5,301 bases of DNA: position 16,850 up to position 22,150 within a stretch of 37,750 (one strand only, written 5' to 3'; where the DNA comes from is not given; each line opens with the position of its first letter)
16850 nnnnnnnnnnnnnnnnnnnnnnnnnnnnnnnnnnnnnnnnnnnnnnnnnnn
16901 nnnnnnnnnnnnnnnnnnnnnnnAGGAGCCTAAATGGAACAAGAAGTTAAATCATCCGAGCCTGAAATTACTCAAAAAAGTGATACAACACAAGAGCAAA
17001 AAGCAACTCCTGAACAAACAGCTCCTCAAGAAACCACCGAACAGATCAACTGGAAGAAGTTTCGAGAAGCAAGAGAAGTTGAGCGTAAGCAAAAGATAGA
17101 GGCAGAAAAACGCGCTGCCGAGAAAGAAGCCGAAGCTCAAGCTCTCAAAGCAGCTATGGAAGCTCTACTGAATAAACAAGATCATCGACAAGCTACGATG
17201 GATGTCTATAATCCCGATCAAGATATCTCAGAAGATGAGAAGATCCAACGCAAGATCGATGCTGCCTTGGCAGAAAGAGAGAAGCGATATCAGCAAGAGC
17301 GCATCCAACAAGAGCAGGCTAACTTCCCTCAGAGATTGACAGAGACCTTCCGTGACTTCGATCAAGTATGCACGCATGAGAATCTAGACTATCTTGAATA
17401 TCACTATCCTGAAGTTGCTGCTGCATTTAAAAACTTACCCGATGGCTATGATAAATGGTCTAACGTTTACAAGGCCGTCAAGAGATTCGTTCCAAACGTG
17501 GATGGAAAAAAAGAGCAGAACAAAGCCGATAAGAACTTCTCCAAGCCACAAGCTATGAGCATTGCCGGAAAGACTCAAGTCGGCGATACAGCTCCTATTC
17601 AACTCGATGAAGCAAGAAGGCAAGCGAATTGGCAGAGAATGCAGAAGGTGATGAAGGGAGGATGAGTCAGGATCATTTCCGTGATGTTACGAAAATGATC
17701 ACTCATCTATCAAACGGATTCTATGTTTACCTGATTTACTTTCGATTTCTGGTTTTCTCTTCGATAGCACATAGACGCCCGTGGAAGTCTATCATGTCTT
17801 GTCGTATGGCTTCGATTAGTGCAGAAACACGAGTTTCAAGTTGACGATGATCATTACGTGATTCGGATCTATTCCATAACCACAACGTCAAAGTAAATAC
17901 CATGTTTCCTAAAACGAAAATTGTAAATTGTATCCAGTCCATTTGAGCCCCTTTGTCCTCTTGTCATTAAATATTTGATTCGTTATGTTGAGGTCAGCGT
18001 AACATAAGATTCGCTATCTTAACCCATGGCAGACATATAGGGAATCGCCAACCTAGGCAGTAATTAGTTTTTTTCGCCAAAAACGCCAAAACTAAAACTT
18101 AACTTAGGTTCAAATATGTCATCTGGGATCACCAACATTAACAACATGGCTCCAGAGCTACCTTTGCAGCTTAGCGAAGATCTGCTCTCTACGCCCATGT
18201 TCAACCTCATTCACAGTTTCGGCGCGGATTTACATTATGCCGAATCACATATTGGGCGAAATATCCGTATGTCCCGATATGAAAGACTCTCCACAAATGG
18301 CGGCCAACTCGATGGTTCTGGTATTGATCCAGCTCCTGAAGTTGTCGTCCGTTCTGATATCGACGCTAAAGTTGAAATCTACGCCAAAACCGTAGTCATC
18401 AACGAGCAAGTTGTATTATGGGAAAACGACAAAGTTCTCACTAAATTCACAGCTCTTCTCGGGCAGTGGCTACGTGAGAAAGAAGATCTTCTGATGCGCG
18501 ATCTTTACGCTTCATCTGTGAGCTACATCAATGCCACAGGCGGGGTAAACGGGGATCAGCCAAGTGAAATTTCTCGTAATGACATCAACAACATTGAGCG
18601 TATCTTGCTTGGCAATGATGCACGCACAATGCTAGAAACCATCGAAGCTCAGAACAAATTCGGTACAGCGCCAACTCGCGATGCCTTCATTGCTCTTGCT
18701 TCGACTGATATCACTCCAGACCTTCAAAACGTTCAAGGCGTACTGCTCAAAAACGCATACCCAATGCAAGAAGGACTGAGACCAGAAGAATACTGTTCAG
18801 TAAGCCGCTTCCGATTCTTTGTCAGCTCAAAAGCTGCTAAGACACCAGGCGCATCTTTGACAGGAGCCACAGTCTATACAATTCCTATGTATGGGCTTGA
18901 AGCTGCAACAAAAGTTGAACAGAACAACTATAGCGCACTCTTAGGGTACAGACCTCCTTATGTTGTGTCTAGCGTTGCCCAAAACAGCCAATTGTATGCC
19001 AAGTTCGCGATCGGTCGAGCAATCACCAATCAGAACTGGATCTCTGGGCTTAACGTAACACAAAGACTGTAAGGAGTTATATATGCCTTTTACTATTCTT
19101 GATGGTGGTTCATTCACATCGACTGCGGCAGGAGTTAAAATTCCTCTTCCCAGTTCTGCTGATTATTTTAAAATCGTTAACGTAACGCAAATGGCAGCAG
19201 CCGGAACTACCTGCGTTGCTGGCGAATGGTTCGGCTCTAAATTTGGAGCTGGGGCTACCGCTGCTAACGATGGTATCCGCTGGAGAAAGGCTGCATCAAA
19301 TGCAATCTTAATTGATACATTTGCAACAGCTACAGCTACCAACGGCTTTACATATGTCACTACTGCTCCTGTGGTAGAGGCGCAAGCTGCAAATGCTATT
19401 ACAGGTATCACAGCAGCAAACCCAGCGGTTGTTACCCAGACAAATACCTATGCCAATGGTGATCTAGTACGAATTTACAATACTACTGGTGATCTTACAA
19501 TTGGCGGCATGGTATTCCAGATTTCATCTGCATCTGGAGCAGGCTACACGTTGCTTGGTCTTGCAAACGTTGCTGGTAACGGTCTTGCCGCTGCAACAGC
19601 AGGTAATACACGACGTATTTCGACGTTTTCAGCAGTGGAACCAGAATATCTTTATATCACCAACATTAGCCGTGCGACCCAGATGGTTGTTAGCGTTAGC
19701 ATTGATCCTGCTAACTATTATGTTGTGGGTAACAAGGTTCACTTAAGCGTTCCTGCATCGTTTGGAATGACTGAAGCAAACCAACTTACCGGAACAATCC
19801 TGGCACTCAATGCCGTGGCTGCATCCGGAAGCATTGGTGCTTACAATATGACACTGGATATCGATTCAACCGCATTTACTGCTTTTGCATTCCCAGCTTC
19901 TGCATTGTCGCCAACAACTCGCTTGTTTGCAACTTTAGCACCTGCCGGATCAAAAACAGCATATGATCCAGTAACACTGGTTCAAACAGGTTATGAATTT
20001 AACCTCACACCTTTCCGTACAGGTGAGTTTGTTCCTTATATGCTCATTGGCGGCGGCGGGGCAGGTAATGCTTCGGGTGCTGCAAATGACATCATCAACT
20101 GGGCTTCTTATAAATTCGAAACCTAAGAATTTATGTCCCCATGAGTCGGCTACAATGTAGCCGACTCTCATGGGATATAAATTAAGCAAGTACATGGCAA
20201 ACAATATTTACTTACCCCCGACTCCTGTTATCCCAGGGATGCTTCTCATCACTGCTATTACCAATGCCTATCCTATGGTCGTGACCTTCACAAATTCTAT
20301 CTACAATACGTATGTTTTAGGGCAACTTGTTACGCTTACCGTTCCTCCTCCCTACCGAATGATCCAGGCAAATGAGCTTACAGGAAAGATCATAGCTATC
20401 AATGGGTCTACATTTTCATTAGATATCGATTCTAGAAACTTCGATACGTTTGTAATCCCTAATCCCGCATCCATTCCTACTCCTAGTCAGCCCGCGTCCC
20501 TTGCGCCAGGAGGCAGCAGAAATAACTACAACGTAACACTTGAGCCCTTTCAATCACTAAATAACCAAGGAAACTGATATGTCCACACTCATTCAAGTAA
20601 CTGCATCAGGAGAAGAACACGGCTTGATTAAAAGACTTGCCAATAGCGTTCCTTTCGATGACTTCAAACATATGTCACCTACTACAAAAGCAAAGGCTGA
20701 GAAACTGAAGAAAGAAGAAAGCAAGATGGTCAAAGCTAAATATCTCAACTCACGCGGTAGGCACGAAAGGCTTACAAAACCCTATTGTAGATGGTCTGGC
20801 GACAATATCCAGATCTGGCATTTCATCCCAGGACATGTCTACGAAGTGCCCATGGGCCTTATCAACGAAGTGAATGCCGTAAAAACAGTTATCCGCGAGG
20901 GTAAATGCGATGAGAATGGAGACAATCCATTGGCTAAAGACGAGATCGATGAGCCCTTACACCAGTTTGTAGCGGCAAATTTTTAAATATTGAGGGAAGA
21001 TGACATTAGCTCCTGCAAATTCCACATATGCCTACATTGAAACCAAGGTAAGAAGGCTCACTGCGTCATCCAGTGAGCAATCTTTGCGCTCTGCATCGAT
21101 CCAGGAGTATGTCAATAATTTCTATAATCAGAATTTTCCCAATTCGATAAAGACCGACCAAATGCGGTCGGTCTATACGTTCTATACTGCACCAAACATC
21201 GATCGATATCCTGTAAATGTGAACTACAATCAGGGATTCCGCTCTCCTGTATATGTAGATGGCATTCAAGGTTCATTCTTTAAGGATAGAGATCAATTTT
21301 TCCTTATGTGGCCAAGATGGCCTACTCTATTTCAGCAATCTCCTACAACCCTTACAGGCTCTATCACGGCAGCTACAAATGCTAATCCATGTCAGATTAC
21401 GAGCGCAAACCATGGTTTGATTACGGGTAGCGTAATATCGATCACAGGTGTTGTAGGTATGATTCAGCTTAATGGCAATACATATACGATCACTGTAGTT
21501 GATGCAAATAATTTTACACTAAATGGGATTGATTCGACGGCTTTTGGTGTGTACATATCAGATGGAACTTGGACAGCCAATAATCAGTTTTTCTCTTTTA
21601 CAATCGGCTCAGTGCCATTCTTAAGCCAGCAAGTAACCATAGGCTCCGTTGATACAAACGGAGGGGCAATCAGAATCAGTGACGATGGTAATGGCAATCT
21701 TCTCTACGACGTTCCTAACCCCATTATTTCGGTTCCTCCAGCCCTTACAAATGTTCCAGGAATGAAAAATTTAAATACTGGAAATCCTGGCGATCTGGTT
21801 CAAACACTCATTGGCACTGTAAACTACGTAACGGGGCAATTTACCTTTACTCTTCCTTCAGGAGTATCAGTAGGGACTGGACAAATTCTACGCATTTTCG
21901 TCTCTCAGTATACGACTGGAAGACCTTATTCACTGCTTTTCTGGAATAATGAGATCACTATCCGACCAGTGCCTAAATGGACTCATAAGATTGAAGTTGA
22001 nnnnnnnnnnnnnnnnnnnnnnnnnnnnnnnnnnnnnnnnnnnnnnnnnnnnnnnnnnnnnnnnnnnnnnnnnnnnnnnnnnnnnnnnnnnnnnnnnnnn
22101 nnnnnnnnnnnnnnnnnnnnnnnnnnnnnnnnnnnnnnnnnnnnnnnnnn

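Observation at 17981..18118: Conserved ~31-nt box and shared initiation context upstream of the two most prominent structural genes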

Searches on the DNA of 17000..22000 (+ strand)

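Call 7: search_dna_similar(query=window:17000-22000:+, collection=phages, mode=near)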
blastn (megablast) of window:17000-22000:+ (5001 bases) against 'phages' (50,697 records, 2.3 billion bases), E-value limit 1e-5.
No match.

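Call 24: search_rna_families(source=window, start=17900, end=18200, threshold=evalue, max_evalue=10)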
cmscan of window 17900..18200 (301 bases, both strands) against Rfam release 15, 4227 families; matches with E-value up to 10: 1.
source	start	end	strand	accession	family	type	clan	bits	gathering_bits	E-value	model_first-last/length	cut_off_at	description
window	18057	18119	+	RF01520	CC0734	Gene; sRNA;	-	14.9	45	4.7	1-95/95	no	caulobacter sRNA CC0734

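Call 31: build_rna_model(alignment_id=A2, structure=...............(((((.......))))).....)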
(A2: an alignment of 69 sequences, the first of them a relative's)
Model R1 built from alignment A2 (69 sequences, 37 columns); structure: as given.
model positions 32; base pairs 5; branch points 0; effective number of sequences 69; information 0.826 bits per position. Calibrated on 0.2 Mb of random sequence (short: E-values are rough).
structure used (alignment columns):
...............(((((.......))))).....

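Call 32: search_with_rna_model(model_id=R1, source=window, filters=off, max_evalue=10, show_alignments=6)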
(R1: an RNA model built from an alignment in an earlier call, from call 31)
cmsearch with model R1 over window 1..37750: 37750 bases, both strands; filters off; matches with E-value up to 10: 13.
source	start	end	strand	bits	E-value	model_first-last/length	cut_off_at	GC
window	18053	18086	+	22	0.0021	1-32/32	no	0.38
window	17993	18023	+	17.8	0.027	1-32/32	no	0.39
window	30897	30927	+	11.2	1.4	1-32/32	no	0.52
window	15374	15413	-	11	1.7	1-32/32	no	0.35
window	30370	30395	-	10.3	2.5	1-32/32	no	0.19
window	34323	34348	+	9.8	3.5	1-32/32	no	0.23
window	3405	3433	-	9.6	3.8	1-32/32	no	0.34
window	3604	3636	+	9.5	4.1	1-32/32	no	0.27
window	9281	9311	-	9.3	4.7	1-32/32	no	0.39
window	10864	10890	+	9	5.4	1-32/32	no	0.19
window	8153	8183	+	8.7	6.7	1-32/32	no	0.29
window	29994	30023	+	8.4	7.9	1-32/32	no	0.33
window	9992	10022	-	8.1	9.5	1-32/32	no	0.42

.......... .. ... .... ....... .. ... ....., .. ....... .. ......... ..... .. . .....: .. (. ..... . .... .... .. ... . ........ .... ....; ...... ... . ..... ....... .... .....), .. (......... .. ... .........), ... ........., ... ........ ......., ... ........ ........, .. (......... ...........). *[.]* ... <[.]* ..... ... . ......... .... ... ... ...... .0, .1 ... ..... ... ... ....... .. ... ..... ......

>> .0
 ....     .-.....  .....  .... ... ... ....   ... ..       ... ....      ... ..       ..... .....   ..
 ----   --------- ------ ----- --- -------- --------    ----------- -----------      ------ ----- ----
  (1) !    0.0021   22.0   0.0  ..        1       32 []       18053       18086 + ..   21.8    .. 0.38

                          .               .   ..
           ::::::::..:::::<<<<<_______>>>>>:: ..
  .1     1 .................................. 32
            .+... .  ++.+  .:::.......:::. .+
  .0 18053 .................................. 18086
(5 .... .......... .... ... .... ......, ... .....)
